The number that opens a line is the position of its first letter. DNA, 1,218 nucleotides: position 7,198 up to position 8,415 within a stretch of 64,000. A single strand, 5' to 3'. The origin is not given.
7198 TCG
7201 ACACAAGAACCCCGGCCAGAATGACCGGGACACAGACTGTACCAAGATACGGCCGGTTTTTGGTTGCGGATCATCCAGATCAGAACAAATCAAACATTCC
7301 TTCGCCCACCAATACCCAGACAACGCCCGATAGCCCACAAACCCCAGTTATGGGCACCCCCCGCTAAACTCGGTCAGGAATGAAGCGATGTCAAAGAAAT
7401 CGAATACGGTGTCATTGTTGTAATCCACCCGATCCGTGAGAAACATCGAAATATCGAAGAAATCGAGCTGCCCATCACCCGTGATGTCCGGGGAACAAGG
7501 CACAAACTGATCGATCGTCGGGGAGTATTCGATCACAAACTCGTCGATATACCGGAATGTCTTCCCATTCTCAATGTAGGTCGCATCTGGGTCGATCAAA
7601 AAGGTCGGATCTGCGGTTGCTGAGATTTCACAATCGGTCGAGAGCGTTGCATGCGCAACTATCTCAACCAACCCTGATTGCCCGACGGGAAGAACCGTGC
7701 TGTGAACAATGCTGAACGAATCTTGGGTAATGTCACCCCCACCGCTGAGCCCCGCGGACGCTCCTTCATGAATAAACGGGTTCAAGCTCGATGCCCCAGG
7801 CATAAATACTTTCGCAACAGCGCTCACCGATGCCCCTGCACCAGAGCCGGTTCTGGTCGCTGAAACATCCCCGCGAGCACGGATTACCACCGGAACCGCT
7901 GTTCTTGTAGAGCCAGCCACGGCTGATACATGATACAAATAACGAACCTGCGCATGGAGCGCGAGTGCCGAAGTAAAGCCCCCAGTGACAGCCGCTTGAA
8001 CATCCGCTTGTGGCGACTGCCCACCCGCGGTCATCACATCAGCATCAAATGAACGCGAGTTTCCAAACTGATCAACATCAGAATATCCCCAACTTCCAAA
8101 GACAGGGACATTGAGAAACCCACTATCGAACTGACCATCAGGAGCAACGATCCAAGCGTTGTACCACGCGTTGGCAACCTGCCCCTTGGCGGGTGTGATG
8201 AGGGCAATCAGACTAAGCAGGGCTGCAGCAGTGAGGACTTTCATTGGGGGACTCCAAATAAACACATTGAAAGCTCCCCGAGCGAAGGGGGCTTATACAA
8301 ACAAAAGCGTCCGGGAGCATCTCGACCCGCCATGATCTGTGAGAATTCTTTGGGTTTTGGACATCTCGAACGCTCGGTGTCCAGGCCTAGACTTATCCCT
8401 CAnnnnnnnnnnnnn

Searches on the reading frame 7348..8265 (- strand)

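Call 8: search_protein_families(library=ncbifam, proteins=[window:7348-8265:-], max_evalue=0.01)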
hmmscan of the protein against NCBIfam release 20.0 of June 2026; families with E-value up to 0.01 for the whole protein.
window:7348-8265:- (305 aa): 1 family
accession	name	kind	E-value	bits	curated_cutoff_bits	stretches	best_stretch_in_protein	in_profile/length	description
NF041540.1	dockerin_GC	domain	0.0094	16.3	29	0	257-304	1-67/67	GC-type dockerin domain-anchored protein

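Call 9: search_protein_families(library=pfam, proteins=[window:7348-8265:-], max_evalue=0.01)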
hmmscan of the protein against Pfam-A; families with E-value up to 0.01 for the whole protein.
window:7348-8265:- (305 aa): 0 families

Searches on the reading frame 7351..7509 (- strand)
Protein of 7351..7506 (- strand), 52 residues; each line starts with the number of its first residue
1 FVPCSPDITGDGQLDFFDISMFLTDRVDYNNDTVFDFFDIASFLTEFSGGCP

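Call 12: search_protein_families(library=pfam, proteins=[window:7351-7506:-], max_evalue=10)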
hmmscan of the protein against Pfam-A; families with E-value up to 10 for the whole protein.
seq(52 aa): 0 families

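Call 68: predict_structure(alignment_id=A4)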
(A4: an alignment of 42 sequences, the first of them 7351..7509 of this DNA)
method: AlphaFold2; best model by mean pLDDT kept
length: 53 residues; sequences in the alignment: 42
mean_pLDDT: 89.5   pTM: 0.70
mean pLDDT of the five models: 89.5, 88.4, 86.7, 86.6, 86.3
residues with pLDDT >= 90: 40; 70-90: 10; 50-70: 3; < 50: 0
segments of 3 or more residues with pLDDT < 50: none
pLDDT, mean of each block of 10 residues (from residue 1): 78 93 91 94 94 80
secondary structure, 60 per line:
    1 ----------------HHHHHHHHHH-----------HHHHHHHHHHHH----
elements in order: H17-26 H38-49

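Call 71: fold_search(model_id=the predicted structure, library=pdb)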
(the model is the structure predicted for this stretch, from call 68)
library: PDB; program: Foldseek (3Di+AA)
matches with E <= 10: 7; with E <= 0.001: 0
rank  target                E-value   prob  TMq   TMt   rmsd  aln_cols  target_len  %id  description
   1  2ozn_B                2.9e+00  0.33  0.58  0.28   2.9        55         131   24  The Cohesin-Dockerin Complex of NagJ and NagH from Clostridium perfringens (released 2008-05-06)
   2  2vn5_B                5.2e+00  0.21  0.51  0.49   3.2        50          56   22  The Clostridium cellulolyticum dockerin displays a dual binding mode for its cohesin partner (released 2008-05-20)
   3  6kgf_D                5.9e+00  0.23  0.55  0.49   2.8        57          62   19  Crystal structure of CaDoc0917(R16D)-CaCohA2 complex at pH 8.2 (released 2020-07-08)
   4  6u39_M                7.2e+00  0.06  0.34  0.15   8.1        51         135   14  2.4 Angstrom crystal structure of the D129G Ca-CaM:CaV1.2 IQ domain complex (released 2020-02-19)
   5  6u39_O                7.2e+00  0.05  0.32  0.14   8.2        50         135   16  2.4 Angstrom crystal structure of the D129G Ca-CaM:CaV1.2 IQ domain complex (released 2020-02-19)
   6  2vn6_B                8.2e+00  0.11  0.47  0.41   4.3        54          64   24  The Clostridium cellulolyticum dockerin displays a dual binding mode for its cohesin partner (released 2008-05-13)
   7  6kge_D                8.7e+00  0.15  0.52  0.47   2.9        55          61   20  Crystal structure of CaDoc0917(R16D)-CaCohA2 complex at pH 5.5 (released 2020-07-08)
